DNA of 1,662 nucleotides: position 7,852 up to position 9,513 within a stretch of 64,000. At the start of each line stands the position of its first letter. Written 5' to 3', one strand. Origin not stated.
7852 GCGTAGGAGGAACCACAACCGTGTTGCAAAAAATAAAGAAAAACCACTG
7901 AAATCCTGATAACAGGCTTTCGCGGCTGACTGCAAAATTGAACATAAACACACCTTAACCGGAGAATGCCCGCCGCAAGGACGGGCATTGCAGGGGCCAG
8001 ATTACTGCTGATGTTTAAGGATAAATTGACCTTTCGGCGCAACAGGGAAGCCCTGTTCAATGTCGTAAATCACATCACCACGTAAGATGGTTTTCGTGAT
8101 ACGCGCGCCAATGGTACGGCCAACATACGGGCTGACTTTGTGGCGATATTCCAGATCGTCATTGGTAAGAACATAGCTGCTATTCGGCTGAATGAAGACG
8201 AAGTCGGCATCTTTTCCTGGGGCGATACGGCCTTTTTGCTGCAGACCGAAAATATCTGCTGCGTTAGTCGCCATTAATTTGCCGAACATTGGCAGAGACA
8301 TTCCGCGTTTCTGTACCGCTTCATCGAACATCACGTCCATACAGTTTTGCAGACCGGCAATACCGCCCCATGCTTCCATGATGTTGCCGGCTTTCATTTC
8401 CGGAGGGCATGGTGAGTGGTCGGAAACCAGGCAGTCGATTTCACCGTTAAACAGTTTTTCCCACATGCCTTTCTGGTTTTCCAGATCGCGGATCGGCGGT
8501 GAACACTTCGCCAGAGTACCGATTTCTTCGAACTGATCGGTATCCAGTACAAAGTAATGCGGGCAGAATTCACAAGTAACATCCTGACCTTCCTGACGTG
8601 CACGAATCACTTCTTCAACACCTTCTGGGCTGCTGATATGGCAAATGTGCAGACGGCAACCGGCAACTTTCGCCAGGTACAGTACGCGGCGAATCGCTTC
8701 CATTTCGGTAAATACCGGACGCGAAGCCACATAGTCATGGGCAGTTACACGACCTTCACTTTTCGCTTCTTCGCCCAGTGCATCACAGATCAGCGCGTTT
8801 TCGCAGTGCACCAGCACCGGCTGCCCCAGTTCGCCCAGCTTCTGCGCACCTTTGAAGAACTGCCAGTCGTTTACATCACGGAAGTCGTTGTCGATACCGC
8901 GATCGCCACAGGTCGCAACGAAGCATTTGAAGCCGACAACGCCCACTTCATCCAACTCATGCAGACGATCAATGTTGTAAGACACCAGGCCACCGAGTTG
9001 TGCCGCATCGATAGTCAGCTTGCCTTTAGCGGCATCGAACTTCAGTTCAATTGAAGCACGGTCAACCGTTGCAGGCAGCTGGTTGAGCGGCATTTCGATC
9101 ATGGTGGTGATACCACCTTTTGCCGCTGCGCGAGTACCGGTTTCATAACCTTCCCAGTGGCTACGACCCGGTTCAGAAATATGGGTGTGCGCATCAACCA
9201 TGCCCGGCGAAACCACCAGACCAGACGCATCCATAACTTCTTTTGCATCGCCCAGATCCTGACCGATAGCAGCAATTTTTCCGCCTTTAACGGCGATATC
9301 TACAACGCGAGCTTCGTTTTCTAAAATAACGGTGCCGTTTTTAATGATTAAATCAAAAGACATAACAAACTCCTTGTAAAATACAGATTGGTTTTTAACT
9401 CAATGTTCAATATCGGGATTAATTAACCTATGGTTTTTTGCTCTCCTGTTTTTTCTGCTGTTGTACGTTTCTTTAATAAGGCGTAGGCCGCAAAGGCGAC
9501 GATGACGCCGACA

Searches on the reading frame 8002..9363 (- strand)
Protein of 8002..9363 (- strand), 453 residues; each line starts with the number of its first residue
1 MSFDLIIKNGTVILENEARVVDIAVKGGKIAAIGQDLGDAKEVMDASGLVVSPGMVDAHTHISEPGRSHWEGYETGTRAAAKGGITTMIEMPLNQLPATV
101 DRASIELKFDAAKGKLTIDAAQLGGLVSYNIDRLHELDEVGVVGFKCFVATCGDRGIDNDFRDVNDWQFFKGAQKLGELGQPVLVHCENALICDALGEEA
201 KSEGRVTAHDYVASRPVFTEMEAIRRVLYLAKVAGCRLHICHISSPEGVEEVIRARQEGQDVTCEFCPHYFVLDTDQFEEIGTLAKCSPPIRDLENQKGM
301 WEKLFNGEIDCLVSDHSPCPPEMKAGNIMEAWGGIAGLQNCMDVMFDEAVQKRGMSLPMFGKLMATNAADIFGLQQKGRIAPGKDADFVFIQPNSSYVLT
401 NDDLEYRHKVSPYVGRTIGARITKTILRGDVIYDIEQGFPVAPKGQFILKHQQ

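Call 22: list_cluster_members(proteins=[window:8002-9363:-, window:12813-14594:-, window:16289-17215:+, window:3296-4453:+, window:163-1830:-])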
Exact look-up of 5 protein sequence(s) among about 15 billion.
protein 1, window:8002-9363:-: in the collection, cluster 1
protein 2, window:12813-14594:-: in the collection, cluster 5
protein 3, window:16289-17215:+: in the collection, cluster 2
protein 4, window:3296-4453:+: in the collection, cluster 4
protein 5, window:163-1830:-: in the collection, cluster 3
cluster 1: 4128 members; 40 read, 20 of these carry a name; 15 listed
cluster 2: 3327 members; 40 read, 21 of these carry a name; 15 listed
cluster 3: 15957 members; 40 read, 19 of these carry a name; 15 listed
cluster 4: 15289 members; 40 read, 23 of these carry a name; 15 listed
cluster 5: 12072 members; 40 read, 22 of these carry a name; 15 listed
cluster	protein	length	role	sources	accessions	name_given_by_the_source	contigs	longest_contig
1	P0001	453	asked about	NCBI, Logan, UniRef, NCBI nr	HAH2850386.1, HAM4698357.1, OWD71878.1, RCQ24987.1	allantoinase AllB [Escherichia coli] | allantoinase AllB n=1 Tax=Escherichia coli TaxID=562 RepID=UPI000B4286A7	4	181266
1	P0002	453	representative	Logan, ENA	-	-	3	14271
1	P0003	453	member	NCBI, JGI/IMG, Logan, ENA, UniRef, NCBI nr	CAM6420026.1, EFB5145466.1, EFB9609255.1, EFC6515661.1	TPA: allantoinase AllB [Escherichia coli] | Allantoinase n=2 Tax=Escherichia coli TaxID=562 RepID=A0AAN4NWT4_ECOLX | allantoinase AllB [Escherichia coli]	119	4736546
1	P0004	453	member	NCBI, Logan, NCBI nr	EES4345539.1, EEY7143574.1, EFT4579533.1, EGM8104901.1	allantoinase AllB [Escherichia coli]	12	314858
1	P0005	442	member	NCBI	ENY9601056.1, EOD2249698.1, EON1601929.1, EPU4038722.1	allantoinase AllB, partial [Escherichia coli]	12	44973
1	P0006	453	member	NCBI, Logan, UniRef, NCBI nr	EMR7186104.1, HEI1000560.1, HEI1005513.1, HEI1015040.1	TPA: allantoinase AllB [Escherichia coli] | allantoinase AllB n=1 Tax=Escherichia coli TaxID=562 RepID=UPI00288D813E | allantoinase AllB [Escherichia coli]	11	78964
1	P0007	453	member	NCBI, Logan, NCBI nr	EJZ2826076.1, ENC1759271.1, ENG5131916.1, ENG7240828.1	allantoinase AllB [Escherichia coli]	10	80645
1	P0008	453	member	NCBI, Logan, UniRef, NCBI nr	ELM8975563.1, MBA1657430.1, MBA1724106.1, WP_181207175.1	allantoinase AllB [Escherichia coli] | allantoinase AllB n=1 Tax=Escherichia coli TaxID=562 RepID=UPI0015E62618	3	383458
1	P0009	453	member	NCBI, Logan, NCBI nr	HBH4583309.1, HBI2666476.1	TPA: allantoinase AllB [Escherichia coli] | allantoinase AllB [Escherichia coli]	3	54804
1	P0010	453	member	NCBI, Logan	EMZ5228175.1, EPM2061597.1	allantoinase AllB [Escherichia coli]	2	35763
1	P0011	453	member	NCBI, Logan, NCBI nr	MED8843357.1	allantoinase AllB [Escherichia coli]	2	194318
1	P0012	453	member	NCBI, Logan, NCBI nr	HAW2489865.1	TPA: allantoinase AllB [Escherichia coli] | allantoinase AllB [Escherichia coli]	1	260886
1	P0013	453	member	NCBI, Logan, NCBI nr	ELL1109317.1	allantoinase AllB [Escherichia coli]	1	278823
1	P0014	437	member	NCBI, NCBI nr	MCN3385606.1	allantoinase AllB, partial [Escherichia coli] | allantoinase AllB [Escherichia coli]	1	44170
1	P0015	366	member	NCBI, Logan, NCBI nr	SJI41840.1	allantoinase [Shigella sonnei]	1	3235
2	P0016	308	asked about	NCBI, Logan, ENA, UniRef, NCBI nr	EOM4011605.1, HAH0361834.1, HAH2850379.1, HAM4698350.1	HTH-type transcriptional activator AllS [Escherichia coli] | HTH-type transcriptional activator AllS n=1 Tax=Escherichia coli TaxID=562 ...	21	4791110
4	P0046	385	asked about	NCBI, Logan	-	-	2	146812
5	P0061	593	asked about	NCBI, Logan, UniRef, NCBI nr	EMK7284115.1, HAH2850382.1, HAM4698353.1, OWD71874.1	glyoxylate carboligase [Escherichia coli] | glyoxylate carboligase n=1 Tax=Escherichia coli TaxID=562 RepID=UPI000B42C51E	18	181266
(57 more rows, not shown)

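Call 23: find_encoding_contigs(protein=P0046, flank=10000, max_places=10)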
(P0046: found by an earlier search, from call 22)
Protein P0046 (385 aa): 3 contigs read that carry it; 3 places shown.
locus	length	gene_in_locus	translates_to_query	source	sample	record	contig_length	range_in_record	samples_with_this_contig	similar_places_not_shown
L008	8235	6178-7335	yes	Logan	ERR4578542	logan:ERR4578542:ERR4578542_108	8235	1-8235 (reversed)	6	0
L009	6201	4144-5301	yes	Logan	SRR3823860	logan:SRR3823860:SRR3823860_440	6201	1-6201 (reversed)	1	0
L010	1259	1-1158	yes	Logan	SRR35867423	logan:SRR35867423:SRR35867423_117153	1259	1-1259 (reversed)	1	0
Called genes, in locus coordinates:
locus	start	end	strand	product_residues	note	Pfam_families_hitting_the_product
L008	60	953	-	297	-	PF00696:AA_kinase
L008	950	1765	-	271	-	PF11392:AllH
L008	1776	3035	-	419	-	PF06545:AllG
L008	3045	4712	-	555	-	PF27530:HMA_AllF_N, PF02629:CoA_binding, PF00549:Ligase_CoA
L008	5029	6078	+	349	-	PF02615:Ldh_2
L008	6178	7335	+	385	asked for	PF01546:Peptidase_M20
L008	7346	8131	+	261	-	PF05899:Cupin_3, PF07883:Cupin_2 (weak)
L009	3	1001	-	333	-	?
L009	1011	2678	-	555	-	PF27530:HMA_AllF_N, PF02629:CoA_binding, PF00549:Ligase_CoA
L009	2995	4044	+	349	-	PF02615:Ldh_2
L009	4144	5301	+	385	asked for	PF01546:Peptidase_M20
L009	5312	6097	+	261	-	PF05899:Cupin_3, PF07883:Cupin_2 (weak)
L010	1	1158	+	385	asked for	PF01546:Peptidase_M20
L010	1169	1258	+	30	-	?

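Call 24: find_encoding_contigs(protein=P0001, flank=10000, max_places=10)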
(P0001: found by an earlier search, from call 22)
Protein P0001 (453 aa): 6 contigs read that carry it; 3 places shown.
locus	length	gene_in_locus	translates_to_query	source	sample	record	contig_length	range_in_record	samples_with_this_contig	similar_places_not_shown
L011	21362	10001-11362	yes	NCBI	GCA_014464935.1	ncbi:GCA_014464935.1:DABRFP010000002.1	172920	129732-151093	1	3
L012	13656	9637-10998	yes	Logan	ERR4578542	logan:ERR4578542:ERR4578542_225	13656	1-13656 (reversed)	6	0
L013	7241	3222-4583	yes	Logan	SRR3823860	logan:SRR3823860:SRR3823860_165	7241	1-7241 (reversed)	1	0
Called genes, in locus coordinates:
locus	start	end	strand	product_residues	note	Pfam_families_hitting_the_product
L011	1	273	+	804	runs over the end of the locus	PF02687:FtsX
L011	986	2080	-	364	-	PF26341:AAA_SelU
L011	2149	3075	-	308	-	PF00126:HTH_1, PF03466:LysR_substrate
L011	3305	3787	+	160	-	PF04115:Ureidogly_lyase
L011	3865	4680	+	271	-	PF09339:HTH_IclR, PF01614:IclR_C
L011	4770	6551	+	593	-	PF02776:TPP_enzyme_N, PF00205:TPP_enzyme_M, PF02775:TPP_enzyme_C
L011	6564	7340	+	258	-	PF01261:AP_endonuc_2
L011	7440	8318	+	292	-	PF03446:NAD_binding_2, PF03807:F420_oxidored (weak), PF14833:NAD_binding_11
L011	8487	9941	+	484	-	PF02133:Transp_cyt_pur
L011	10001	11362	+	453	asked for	PF07969:Amidohydro_3 (weak), PF01979:Amidohydro_1, PF12890:DHOase (weak)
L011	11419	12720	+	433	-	PF00860:Xan_ur_permease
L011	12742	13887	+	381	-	PF02595:Gly_kinase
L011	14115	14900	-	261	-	PF05899:Cupin_3, PF07883:Cupin_2 (weak)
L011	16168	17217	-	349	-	PF02615:Ldh_2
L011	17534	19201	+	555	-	PF27530:HMA_AllF_N, PF02629:CoA_binding, PF00549:Ligase_CoA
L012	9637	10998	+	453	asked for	PF07969:Amidohydro_3 (weak), PF01979:Amidohydro_1, PF12890:DHOase (weak)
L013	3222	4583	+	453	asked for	PF07969:Amidohydro_3 (weak), PF01979:Amidohydro_1, PF12890:DHOase (weak)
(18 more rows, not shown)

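Call 26: find_encoding_contigs(protein=P0016, flank=10000, max_places=10)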
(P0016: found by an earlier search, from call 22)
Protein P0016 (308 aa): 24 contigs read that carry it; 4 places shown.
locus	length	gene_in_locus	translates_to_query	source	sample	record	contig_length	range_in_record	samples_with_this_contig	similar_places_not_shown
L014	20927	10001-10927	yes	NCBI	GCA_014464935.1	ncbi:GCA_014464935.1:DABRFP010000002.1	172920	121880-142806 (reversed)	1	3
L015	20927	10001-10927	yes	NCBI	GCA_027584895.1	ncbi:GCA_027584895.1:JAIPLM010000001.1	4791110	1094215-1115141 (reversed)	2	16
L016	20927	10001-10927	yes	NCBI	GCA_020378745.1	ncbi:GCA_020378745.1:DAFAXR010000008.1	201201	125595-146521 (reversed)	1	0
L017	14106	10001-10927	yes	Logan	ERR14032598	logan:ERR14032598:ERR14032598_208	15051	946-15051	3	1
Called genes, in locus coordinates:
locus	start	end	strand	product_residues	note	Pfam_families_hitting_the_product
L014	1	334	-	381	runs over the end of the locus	PF02595:Gly_kinase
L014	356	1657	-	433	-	PF00860:Xan_ur_permease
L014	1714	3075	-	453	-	PF07969:Amidohydro_3 (weak), PF01979:Amidohydro_1, PF12890:DHOase (weak)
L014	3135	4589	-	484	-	PF02133:Transp_cyt_pur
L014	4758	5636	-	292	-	PF03446:NAD_binding_2, PF03807:F420_oxidored (weak), PF14833:NAD_binding_11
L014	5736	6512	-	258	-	PF01261:AP_endonuc_2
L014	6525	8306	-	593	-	PF02776:TPP_enzyme_N, PF00205:TPP_enzyme_M, PF02775:TPP_enzyme_C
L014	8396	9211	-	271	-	PF09339:HTH_IclR, PF01614:IclR_C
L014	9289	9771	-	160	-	PF04115:Ureidogly_lyase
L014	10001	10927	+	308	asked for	PF00126:HTH_1, PF03466:LysR_substrate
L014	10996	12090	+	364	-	PF26341:AAA_SelU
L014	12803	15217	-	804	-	PF02687:FtsX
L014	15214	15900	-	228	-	PF00005:ABC_tran, PF13304:AAA_21 (faint)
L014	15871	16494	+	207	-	PF25182:NonGDSL, PF00657:Lipase_GDSL, PF13472:Lipase_GDSL_2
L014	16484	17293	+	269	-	PF00106:adh_short, PF08659:KR, PF13460:NAD_binding_10 (weak), PF13561:adh_short_C2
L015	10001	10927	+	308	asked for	PF00126:HTH_1, PF03466:LysR_substrate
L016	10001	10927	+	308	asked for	PF00126:HTH_1, PF03466:LysR_substrate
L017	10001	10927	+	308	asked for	PF00126:HTH_1, PF03466:LysR_substrate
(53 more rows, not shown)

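Call 27: find_encoding_contigs(protein=P0061, flank=10000, max_places=10)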
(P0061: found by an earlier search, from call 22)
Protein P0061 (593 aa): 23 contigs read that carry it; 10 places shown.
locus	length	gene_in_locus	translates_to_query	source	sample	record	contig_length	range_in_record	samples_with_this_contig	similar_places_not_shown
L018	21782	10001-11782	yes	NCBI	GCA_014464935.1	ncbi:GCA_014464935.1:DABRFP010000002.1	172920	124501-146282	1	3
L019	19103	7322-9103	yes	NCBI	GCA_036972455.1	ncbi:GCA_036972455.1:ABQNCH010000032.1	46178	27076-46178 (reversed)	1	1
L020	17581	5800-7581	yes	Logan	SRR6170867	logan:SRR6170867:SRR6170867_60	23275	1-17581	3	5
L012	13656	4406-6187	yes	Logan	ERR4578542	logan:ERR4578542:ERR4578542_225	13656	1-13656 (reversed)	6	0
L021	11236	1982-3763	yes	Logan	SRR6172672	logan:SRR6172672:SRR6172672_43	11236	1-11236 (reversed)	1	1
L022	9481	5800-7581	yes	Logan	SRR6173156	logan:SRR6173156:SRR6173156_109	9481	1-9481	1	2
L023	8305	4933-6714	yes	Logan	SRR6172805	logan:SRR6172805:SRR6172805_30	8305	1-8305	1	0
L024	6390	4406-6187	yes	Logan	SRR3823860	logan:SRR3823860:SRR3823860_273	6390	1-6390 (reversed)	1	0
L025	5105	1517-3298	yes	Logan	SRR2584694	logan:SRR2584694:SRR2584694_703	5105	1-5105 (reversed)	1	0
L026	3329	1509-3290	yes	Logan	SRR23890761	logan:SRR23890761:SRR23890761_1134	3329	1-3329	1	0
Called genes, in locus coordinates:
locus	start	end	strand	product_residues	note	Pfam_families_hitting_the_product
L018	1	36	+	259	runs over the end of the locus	PF03649:UPF0014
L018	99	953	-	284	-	PF00085:Thioredoxin, PF13728:TraF (weak), PF13098:Thioredoxin_2 (faint), PF12895:ANAPC3 (faint), PF14559:TPR_19, PF14561:TPR_20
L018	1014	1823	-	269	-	PF00106:adh_short, PF08659:KR, PF13460:NAD_binding_10 (weak), PF13561:adh_short_C2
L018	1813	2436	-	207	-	PF25182:NonGDSL, PF00657:Lipase_GDSL, PF13472:Lipase_GDSL_2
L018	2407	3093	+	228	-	PF00005:ABC_tran, PF13304:AAA_21 (faint)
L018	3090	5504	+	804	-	PF02687:FtsX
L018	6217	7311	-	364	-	PF26341:AAA_SelU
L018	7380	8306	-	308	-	PF00126:HTH_1, PF03466:LysR_substrate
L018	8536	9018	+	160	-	PF04115:Ureidogly_lyase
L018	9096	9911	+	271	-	PF09339:HTH_IclR, PF01614:IclR_C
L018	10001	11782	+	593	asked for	PF02776:TPP_enzyme_N, PF00205:TPP_enzyme_M, PF02775:TPP_enzyme_C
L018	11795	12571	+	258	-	PF01261:AP_endonuc_2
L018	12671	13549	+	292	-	PF03446:NAD_binding_2, PF03807:F420_oxidored (weak), PF14833:NAD_binding_11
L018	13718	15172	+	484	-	PF02133:Transp_cyt_pur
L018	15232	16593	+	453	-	PF07969:Amidohydro_3 (weak), PF01979:Amidohydro_1, PF12890:DHOase (weak)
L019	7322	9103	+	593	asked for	PF02776:TPP_enzyme_N, PF00205:TPP_enzyme_M, PF02775:TPP_enzyme_C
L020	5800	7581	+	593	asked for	PF02776:TPP_enzyme_N, PF00205:TPP_enzyme_M, PF02775:TPP_enzyme_C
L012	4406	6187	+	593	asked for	PF02776:TPP_enzyme_N, PF00205:TPP_enzyme_M, PF02775:TPP_enzyme_C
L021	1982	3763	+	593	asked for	PF02776:TPP_enzyme_N, PF00205:TPP_enzyme_M, PF02775:TPP_enzyme_C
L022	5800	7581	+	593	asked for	PF02776:TPP_enzyme_N, PF00205:TPP_enzyme_M, PF02775:TPP_enzyme_C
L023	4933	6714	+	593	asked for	PF02776:TPP_enzyme_N, PF00205:TPP_enzyme_M, PF02775:TPP_enzyme_C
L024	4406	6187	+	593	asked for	PF02776:TPP_enzyme_N, PF00205:TPP_enzyme_M, PF02775:TPP_enzyme_C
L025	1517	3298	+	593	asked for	PF02776:TPP_enzyme_N, PF00205:TPP_enzyme_M, PF02775:TPP_enzyme_C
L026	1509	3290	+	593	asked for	PF02776:TPP_enzyme_N, PF00205:TPP_enzyme_M, PF02775:TPP_enzyme_C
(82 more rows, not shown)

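Call 31: search_protein_families(library=ncbifam, proteins=[window:8002-9363:-], max_evalue=1e-30)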
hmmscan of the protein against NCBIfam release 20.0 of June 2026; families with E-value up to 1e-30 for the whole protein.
window:8002-9363:- (453 aa): 28 families (the best 25 are shown)
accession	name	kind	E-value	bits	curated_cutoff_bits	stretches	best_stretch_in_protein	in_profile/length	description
NF005960.0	PRK08044.1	equivalog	2.8e-300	995.4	688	1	1-453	1-453/453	allantoinase AllB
TIGR03178.1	allantoinase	equivalog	5.2e-202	671.5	357.85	1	4-449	1-440/441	allantoinase AllB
NF004839.0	PRK06189.1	equivalog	5.7e-151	503.2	631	1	1-451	1-448/451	allantoinase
NF058539.1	ergo_uti2_ErtD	equivalog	5e-93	312.4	650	1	3-450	2-447/449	hydantoin-5-propionate amidohydrolase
NF002668.0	PRK02382.1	equivalog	1.4e-84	284.4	452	1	16-448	9-426/436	dihydroorotase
TIGR02033.1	D-hydantoinase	equivalog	2.8e-81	273.8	393.25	1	5-448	1-452/454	dihydropyrimidinase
TIGR00857.1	pyrC_multi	subfamily_domain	4.1e-81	273.1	279.05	1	20-433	5-409/412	dihydroorotase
NF006559.0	PRK09060.1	equivalog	2.1e-79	266.9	482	1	2-433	4-422/444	dihydroorotase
NF009941.0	PRK13404.1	subfamily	1.1e-75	255.2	647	1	1-450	2-461/478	dihydropyrimidinase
NF005751.0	PRK07575.1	equivalog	1.7e-70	237.7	529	1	4-434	4-421/440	dihydroorotase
NF058538.1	ergo_util_ErtD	equivalog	1.6e-68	231.6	600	1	3-448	1-444/446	hydantoin-5-propionate amidohydrolase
NF006837.0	PRK09357.1-2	equivalog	8.2e-67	225.6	575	1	5-436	3-425/428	dihydroorotase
NF006688.0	PRK09236.1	equivalog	7.1e-66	222.8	535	1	5-437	4-430/444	dihydroorotase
NF006836.0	PRK09357.1-1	equivalog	1.2e-60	205.5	538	1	18-432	14-423/432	dihydroorotase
NF006844.0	PRK09357.2-5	equivalog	1.5e-58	198.8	701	1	5-433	4-420/422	dihydroorotase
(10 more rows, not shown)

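Call 38: find_encoding_contigs(protein=L008:60-953:-, flank=10000, max_places=10)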
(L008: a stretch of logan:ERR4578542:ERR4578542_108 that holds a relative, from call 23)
Protein L008:60-953:- (297 aa): 18 contigs read that carry it; 10 places shown.
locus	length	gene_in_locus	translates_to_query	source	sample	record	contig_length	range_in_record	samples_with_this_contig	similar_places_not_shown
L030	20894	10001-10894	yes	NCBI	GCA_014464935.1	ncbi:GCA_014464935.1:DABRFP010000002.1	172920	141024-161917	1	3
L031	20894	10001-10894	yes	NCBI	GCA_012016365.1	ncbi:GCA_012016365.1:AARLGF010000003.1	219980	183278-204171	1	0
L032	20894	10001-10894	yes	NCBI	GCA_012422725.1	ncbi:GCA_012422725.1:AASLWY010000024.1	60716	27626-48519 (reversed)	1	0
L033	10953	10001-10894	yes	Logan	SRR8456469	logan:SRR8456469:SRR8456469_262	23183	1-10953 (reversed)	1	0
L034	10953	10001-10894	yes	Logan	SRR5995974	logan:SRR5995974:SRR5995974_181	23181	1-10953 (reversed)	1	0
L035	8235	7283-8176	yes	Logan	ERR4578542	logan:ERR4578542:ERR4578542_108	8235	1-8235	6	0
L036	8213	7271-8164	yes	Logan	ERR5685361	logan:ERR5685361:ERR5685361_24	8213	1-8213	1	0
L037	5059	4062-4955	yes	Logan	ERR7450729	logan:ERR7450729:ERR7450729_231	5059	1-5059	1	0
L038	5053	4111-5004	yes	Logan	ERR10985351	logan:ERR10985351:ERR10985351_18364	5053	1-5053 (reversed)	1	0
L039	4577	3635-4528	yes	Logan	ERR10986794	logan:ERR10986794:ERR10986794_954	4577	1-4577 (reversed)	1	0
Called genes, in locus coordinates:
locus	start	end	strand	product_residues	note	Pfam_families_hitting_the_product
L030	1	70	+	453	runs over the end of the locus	PF07969:Amidohydro_3 (weak), PF01979:Amidohydro_1, PF12890:DHOase (weak)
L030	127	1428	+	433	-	PF00860:Xan_ur_permease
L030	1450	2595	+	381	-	PF02595:Gly_kinase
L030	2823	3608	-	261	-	PF05899:Cupin_3, PF07883:Cupin_2 (weak)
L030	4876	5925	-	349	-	PF02615:Ldh_2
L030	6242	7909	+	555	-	PF27530:HMA_AllF_N, PF02629:CoA_binding, PF00549:Ligase_CoA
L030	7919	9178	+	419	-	PF06545:AllG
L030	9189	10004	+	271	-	PF11392:AllH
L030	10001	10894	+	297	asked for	PF00696:AA_kinase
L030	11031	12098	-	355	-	PF22660:RS_preATP-grasp-like (weak), PF02222:ATP-grasp, PF17769:PurK_C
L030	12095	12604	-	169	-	PF00731:AIRC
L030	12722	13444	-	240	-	PF00149:Metallophos, PF12850:Metallophos_2 (weak)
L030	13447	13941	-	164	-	PF00160:Pro_isomerase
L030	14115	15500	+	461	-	PF01406:tRNA-synt_1e, PF01921:tRNA-synt_1f (faint), PF09334:tRNA-synt_1g (weak), PF00133:tRNA-synt_1 (weak), PF09334:tRNA-synt_1g (weak), PF09190:DALR_2, PF23493:CysS_C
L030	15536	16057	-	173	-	PF04307:YdjM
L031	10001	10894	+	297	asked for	PF00696:AA_kinase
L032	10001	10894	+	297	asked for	PF00696:AA_kinase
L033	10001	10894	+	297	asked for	PF00696:AA_kinase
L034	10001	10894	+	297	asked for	PF00696:AA_kinase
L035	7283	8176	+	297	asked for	PF00696:AA_kinase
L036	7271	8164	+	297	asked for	PF00696:AA_kinase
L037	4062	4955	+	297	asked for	PF00696:AA_kinase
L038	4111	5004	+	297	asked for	PF00696:AA_kinase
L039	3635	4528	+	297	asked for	PF00696:AA_kinase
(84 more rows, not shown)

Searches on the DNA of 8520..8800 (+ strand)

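Call 21: search_dna_similar(query=window:8520-8800:+, collection=ecoli_genomes, mode=near, max_rows=12)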
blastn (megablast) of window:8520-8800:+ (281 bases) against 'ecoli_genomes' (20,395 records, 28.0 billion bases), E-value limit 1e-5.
Records with a match: 5341; places in all: 5343; records where one place covers at least 80% of the query: 5341.
Genomes with a match: 5341 of 5426; with a place that covers at least 80% of the query: 5341. Places per genome that has any: lowest 1, median 1, highest 2. On chromosomes: 5341 places; on plasmids: 2.
Best place of each record, by identity: 95-99% 2537; 90-95% 2804.
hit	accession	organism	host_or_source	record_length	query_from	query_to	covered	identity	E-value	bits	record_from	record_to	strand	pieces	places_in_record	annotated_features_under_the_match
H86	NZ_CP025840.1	Escherichia coli strain 214-4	Homo sapiens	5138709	1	281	100%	98.6%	9e-138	497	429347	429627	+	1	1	allB: allantoinase AllB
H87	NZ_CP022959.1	Escherichia coli ATCC 8739 strain ATCC 8739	stepwise adaptation to AgNO3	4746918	1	281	100%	98.6%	9e-138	497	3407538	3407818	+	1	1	allB: allantoinase AllB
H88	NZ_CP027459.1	Escherichia coli strain 90-3040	missing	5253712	1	281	100%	98.6%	9e-138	497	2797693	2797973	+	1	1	allB: allantoinase AllB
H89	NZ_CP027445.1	Escherichia coli strain 2013C-3492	Homo sapiens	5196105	1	281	100%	98.6%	9e-138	497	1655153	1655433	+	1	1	allB: allantoinase AllB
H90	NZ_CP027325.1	Escherichia coli strain 2013C-4830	Homo sapiens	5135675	1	281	100%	98.6%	9e-138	497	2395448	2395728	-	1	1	allB: allantoinase AllB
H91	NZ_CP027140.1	Escherichia coli strain AR_0369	missing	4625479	1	281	100%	98.6%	9e-138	497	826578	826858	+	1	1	allB: allantoinase AllB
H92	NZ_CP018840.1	Escherichia coli strain KSC64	porcine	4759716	1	281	100%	98.6%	9e-138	497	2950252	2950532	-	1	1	allB: allantoinase AllB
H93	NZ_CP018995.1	Escherichia coli strain Ecol_AZ147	Homo sapiens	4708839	1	281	100%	98.6%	9e-138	497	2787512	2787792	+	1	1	allB: allantoinase AllB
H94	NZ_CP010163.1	Escherichia coli strain H2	not applicable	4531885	1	281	100%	98.6%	9e-138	497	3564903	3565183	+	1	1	allB: allantoinase AllB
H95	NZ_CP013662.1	Escherichia coli strain 08-00022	Homo sapiens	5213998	1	281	100%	98.6%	9e-138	497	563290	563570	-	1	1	allB: allantoinase AllB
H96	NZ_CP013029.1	Escherichia coli strain 2012C-4227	Homo sapiens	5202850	1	281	100%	98.6%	9e-138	497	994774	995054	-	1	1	allB: allantoinase AllB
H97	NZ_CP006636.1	Escherichia coli PCN061 strain PCN061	-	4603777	1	281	100%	98.6%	9e-138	497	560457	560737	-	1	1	allB: allantoinase AllB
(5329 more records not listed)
